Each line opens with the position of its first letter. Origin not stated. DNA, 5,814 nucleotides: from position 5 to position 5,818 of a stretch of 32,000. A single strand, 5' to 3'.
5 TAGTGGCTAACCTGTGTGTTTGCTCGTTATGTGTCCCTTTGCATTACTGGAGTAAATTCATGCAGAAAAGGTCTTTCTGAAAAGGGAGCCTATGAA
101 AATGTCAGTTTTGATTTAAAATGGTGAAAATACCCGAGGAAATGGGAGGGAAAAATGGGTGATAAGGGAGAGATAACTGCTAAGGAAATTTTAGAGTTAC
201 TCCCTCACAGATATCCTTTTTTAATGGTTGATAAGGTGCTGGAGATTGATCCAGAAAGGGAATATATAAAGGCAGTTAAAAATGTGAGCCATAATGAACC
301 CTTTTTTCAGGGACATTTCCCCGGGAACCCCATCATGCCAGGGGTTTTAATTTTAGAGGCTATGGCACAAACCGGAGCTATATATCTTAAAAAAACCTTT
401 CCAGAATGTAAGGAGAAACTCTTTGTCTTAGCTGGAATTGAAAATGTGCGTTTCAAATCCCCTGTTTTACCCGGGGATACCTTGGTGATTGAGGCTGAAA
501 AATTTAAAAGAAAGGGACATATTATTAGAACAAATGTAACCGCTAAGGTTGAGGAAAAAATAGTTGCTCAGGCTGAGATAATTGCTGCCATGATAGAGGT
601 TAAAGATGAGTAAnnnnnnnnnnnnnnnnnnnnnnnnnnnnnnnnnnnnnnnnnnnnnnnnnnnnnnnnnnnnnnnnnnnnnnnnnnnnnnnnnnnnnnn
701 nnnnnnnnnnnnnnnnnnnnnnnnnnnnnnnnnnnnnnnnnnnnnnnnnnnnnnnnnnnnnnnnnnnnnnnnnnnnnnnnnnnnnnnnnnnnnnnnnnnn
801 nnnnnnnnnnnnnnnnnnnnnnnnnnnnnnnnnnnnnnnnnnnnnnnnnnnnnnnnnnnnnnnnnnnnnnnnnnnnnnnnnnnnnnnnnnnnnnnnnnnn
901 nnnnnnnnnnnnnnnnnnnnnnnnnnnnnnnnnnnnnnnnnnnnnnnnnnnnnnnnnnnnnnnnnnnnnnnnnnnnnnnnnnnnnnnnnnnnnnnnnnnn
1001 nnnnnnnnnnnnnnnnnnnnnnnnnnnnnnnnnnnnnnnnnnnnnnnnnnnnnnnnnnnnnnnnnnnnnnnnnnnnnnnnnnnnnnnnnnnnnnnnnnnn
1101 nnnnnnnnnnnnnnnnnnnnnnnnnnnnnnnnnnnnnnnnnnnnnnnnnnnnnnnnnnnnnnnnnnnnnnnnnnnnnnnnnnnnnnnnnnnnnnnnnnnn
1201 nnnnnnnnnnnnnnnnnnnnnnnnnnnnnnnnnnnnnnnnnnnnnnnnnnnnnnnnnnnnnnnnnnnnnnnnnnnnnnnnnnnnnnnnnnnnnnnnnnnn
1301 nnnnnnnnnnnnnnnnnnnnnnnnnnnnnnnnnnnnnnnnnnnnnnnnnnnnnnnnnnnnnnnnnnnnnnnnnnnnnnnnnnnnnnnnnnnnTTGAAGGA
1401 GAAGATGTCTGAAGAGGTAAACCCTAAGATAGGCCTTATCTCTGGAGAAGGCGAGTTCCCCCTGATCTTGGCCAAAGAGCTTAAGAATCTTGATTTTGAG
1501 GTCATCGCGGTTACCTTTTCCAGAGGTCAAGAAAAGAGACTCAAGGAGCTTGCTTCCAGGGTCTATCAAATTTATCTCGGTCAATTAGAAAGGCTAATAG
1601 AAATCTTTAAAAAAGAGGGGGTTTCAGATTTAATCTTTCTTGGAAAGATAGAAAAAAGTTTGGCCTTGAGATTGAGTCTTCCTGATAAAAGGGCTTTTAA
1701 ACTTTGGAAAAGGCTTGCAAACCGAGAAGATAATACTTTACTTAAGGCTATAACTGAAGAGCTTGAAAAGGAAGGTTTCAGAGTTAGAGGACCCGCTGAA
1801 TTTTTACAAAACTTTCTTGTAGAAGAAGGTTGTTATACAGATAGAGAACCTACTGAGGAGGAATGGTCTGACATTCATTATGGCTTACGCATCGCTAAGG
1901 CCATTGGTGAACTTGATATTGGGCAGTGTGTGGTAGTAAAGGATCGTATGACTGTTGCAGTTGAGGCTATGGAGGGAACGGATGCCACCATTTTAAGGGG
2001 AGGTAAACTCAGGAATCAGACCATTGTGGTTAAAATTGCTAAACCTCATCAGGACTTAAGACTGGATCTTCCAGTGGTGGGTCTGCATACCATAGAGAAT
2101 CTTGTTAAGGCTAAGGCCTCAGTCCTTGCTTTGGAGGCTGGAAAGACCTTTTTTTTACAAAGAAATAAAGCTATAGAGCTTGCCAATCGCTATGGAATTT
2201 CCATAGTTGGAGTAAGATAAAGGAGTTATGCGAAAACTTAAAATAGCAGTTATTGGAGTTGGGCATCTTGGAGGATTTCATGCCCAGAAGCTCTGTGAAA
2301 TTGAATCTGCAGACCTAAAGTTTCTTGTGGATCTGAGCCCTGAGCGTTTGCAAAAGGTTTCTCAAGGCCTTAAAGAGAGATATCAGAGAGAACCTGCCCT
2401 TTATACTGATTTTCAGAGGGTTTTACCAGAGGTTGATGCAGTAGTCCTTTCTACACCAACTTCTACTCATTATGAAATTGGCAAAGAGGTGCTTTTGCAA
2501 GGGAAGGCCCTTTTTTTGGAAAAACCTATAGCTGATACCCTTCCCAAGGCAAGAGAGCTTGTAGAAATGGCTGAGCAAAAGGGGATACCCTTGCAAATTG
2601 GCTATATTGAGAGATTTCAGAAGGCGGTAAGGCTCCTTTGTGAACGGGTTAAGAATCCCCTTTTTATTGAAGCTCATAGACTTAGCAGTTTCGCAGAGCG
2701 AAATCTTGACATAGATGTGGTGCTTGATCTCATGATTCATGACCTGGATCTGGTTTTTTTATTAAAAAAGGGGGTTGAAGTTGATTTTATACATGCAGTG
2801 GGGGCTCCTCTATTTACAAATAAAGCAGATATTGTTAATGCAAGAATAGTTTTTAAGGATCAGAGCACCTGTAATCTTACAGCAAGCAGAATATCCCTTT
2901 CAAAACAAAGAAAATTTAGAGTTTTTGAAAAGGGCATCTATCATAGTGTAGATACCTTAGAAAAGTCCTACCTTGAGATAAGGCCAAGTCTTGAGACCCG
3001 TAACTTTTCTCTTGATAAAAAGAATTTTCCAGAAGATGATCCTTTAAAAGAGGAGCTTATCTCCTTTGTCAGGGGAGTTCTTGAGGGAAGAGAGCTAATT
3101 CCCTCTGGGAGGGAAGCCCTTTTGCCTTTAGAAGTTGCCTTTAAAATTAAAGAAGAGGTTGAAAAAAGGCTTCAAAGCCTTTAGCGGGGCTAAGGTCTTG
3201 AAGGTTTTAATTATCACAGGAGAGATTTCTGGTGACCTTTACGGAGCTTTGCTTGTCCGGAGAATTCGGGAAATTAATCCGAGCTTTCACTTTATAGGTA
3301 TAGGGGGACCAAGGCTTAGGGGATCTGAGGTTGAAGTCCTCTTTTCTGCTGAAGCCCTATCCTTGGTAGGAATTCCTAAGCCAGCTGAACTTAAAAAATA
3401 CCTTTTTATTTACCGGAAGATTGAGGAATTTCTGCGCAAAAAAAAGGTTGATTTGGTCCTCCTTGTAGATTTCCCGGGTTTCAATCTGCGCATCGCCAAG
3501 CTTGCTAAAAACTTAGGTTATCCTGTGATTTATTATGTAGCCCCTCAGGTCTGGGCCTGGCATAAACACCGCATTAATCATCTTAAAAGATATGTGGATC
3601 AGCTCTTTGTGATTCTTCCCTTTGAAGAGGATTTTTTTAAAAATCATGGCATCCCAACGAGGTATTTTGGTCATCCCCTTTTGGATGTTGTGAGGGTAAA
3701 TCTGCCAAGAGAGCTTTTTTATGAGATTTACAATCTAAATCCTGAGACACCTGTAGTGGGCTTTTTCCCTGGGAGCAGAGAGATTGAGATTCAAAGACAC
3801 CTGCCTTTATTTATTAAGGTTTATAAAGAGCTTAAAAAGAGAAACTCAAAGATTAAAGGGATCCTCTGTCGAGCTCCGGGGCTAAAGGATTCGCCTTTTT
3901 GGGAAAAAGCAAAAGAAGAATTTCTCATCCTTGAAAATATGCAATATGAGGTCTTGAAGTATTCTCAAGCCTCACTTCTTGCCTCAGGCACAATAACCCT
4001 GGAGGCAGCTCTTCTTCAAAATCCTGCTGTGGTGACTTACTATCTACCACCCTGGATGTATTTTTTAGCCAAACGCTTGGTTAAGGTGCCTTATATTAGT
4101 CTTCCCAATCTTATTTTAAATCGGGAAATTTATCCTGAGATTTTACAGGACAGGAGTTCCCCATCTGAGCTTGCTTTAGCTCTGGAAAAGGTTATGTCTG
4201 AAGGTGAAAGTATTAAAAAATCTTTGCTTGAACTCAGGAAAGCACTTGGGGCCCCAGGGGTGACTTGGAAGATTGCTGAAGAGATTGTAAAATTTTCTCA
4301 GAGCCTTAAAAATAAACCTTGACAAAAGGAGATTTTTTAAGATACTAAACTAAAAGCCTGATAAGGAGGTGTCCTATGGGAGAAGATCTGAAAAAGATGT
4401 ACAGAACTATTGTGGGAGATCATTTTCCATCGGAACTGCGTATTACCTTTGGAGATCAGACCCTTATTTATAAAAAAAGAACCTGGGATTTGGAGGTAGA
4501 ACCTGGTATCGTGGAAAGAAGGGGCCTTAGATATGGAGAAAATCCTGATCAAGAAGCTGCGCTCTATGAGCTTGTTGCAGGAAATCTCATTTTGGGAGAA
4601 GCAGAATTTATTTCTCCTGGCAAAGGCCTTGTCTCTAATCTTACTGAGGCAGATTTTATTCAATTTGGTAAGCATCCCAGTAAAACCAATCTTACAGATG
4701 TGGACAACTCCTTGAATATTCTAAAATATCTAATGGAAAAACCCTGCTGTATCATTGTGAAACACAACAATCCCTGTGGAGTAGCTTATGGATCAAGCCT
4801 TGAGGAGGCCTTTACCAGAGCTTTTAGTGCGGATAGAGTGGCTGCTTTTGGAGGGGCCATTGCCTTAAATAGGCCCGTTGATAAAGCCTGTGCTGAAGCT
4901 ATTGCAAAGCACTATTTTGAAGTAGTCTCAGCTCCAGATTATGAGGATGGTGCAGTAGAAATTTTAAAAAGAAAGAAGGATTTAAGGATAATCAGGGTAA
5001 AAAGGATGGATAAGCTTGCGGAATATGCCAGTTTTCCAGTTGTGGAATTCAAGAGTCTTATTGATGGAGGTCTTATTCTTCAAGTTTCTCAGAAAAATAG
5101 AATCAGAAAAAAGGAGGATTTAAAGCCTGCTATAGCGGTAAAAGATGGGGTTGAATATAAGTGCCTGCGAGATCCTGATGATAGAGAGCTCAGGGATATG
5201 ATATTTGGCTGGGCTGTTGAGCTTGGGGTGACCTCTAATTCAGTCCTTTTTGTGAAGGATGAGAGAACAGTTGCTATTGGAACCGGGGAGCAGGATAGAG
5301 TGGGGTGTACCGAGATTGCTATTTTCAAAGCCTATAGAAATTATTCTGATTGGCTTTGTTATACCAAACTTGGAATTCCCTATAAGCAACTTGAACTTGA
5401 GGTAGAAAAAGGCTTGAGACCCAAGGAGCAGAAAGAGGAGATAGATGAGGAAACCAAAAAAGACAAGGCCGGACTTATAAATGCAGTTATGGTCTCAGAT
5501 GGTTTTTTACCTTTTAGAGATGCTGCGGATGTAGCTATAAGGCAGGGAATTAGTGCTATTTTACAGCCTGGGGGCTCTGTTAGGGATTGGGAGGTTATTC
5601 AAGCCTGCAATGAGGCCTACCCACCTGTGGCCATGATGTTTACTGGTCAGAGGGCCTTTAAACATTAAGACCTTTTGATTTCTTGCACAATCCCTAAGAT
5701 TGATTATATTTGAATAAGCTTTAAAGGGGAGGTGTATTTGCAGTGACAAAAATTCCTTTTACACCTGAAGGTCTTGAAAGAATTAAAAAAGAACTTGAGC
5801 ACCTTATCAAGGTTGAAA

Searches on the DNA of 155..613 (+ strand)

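Call 43: search_rna_families(sources=[L031, L033, L030], threshold=gathering)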
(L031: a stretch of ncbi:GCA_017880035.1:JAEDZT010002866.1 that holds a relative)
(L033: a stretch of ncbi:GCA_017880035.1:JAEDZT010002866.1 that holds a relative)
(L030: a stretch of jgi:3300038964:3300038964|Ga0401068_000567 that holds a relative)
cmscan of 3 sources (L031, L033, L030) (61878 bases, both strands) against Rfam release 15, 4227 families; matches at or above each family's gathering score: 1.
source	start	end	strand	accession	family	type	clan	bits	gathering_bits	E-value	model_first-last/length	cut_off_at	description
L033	12494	12565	+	RF00005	tRNA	Gene; tRNA;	CL00001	71.1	29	1.5e-13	1-71/71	no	tRNA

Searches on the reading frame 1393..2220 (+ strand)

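Call 17: search_protein_families(library=pfam, proteins=[window:1393-2220:+], max_evalue=0.0001)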
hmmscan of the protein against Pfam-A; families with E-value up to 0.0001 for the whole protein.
window:1393-2220:+ (275 aa): 2 families
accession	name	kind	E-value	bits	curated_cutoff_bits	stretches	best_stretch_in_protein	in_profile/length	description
PF06230.17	LpxI_C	-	1.2e-49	167.9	25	1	145-272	2-131/131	LpxI C-terminal domain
PF17930.7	LpxI_N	-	5.3e-35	120.6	25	1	12-140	1-128/129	LpxI N-terminal domain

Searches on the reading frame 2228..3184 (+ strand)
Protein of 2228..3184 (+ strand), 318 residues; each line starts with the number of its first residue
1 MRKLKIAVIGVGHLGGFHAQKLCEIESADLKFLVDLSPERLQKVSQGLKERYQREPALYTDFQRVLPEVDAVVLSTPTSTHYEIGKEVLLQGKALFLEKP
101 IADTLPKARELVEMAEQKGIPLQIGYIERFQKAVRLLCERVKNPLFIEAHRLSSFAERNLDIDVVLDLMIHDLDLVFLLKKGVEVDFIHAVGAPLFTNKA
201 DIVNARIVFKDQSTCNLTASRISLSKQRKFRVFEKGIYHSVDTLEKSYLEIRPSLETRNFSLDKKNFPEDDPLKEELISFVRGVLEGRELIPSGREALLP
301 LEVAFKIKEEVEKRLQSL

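Call 17: search_protein_families(library=pfam, proteins=[window:2228-3184:+], max_evalue=0.0001)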
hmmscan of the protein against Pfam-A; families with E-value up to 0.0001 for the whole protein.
window:2228-3184:+ (318 aa): 1 family
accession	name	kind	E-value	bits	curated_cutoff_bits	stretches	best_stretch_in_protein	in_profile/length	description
PF01408.29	GFO_IDH_MocA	-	2.2e-21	77.2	24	1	4-126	1-120/120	Oxidoreductase family, NAD-binding Rossmann fold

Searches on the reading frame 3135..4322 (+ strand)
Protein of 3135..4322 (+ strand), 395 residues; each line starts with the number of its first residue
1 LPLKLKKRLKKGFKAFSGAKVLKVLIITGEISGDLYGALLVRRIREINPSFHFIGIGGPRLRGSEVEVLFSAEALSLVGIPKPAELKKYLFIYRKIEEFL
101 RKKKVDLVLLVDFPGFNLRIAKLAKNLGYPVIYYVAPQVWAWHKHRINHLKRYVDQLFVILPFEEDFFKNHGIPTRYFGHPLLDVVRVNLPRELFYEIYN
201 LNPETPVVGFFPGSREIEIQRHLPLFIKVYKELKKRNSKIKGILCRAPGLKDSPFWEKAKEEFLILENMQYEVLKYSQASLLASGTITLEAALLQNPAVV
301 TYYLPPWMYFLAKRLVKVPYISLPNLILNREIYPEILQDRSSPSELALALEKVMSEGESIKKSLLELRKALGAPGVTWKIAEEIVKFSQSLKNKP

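Call 17: search_protein_families(library=pfam, proteins=[window:3135-4322:+], max_evalue=0.0001)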
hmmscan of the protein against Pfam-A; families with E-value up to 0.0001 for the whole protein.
window:3135-4322:+ (395 aa): 1 family
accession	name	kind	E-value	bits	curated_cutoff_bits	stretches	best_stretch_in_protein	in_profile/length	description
PF02684.21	LpxB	-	7.6e-96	321.7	22.6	1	24-366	1-351/374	Lipid-A-disaccharide synthetase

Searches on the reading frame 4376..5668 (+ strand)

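Call 17: search_protein_families(library=pfam, proteins=[window:4376-5668:+], max_evalue=0.0001)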
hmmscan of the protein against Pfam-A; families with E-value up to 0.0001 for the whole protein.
window:4376-5668:+ (430 aa): 1 family
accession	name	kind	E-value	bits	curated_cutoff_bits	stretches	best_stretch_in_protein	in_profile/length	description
PF01808.24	AICARFT_IMPCHas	-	7.2e-64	216.6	25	1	45-317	73-310/311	AICARFT/IMPCHase bienzyme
